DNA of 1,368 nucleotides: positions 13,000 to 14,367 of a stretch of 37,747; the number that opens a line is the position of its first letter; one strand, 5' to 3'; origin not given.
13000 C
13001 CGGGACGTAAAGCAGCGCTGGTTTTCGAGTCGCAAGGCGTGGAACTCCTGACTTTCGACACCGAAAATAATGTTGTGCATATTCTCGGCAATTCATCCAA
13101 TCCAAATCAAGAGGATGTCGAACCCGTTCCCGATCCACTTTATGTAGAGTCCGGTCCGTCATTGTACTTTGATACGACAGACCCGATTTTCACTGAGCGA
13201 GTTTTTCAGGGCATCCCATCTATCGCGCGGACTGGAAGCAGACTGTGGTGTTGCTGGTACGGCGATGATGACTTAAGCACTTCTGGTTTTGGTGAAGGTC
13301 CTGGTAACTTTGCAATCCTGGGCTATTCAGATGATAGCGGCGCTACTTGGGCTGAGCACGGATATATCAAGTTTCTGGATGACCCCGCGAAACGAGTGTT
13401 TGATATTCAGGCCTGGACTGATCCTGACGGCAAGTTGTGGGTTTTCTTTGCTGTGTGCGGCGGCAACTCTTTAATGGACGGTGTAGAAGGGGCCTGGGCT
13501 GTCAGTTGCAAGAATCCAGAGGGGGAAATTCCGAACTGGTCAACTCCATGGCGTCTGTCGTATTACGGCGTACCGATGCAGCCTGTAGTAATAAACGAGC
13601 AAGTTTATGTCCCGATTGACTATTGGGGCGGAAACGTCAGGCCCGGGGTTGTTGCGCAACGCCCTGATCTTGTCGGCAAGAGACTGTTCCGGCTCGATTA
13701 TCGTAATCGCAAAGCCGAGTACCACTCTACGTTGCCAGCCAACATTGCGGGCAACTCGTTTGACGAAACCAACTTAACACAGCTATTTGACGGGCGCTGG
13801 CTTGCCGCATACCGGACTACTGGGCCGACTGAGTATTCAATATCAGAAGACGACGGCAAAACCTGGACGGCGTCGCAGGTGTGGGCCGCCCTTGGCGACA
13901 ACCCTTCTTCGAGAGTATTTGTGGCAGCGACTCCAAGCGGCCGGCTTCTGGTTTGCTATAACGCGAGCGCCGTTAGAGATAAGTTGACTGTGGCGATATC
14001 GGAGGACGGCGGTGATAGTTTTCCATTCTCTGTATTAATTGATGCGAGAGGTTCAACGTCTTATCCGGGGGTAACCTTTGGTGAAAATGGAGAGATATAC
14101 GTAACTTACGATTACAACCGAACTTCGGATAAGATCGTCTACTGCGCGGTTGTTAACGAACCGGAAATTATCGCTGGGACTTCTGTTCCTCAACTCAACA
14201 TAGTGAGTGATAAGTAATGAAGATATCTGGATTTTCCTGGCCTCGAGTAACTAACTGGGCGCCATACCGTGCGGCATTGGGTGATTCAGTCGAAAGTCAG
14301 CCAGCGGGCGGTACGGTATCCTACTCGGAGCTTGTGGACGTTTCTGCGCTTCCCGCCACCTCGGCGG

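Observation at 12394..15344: AT-rich two-gene island inserted between baseplate gene I and tail-fibre gene H: a second receptor-binding set in a P2-type tail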

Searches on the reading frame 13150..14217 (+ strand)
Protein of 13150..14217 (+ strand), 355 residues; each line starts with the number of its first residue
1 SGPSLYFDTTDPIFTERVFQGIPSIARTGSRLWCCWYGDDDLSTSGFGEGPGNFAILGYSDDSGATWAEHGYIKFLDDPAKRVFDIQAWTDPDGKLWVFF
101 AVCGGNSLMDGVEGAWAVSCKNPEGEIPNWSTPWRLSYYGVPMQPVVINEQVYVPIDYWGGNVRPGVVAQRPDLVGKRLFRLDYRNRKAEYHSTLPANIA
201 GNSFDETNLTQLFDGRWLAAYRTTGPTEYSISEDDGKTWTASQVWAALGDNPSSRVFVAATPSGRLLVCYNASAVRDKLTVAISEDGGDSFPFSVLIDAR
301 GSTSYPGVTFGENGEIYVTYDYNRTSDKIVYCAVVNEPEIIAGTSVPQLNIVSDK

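Call 50: search_solved_structures(query=window:13150-14217:+, max_evalue=1, show_alignments=3)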
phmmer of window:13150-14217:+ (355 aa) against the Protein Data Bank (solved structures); distinct sequences matched with E-value up to 1: 10.
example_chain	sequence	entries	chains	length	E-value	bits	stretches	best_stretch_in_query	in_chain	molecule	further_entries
7lbu_A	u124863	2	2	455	0.0011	21.3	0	227-273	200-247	Exo-alpha-sialidase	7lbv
4xyx_A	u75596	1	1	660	0.031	16.5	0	218-304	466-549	Sialidase B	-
4xog_A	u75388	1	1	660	0.032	16.5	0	202-241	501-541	Sialidase B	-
4xe9_A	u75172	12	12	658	0.033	16.4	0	202-241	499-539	Sialidase B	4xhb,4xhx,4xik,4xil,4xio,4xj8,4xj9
2jkb_A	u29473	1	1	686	0.037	16.3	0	202-241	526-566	SIALIDASE B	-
4xma_A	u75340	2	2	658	0.037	16.2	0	202-241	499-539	Sialidase B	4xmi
2vw0_A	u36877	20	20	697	0.039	16.2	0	202-241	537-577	SIALIDASE B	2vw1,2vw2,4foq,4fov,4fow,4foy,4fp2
6mnj_A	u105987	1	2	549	0.055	15.7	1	232-321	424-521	Hz136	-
5hx0_A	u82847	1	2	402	0.19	13.9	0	229-293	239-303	Uncharacterized protein Dfer_1899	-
4y1a_D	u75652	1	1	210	0.34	13.1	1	262-331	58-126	FS17_alpha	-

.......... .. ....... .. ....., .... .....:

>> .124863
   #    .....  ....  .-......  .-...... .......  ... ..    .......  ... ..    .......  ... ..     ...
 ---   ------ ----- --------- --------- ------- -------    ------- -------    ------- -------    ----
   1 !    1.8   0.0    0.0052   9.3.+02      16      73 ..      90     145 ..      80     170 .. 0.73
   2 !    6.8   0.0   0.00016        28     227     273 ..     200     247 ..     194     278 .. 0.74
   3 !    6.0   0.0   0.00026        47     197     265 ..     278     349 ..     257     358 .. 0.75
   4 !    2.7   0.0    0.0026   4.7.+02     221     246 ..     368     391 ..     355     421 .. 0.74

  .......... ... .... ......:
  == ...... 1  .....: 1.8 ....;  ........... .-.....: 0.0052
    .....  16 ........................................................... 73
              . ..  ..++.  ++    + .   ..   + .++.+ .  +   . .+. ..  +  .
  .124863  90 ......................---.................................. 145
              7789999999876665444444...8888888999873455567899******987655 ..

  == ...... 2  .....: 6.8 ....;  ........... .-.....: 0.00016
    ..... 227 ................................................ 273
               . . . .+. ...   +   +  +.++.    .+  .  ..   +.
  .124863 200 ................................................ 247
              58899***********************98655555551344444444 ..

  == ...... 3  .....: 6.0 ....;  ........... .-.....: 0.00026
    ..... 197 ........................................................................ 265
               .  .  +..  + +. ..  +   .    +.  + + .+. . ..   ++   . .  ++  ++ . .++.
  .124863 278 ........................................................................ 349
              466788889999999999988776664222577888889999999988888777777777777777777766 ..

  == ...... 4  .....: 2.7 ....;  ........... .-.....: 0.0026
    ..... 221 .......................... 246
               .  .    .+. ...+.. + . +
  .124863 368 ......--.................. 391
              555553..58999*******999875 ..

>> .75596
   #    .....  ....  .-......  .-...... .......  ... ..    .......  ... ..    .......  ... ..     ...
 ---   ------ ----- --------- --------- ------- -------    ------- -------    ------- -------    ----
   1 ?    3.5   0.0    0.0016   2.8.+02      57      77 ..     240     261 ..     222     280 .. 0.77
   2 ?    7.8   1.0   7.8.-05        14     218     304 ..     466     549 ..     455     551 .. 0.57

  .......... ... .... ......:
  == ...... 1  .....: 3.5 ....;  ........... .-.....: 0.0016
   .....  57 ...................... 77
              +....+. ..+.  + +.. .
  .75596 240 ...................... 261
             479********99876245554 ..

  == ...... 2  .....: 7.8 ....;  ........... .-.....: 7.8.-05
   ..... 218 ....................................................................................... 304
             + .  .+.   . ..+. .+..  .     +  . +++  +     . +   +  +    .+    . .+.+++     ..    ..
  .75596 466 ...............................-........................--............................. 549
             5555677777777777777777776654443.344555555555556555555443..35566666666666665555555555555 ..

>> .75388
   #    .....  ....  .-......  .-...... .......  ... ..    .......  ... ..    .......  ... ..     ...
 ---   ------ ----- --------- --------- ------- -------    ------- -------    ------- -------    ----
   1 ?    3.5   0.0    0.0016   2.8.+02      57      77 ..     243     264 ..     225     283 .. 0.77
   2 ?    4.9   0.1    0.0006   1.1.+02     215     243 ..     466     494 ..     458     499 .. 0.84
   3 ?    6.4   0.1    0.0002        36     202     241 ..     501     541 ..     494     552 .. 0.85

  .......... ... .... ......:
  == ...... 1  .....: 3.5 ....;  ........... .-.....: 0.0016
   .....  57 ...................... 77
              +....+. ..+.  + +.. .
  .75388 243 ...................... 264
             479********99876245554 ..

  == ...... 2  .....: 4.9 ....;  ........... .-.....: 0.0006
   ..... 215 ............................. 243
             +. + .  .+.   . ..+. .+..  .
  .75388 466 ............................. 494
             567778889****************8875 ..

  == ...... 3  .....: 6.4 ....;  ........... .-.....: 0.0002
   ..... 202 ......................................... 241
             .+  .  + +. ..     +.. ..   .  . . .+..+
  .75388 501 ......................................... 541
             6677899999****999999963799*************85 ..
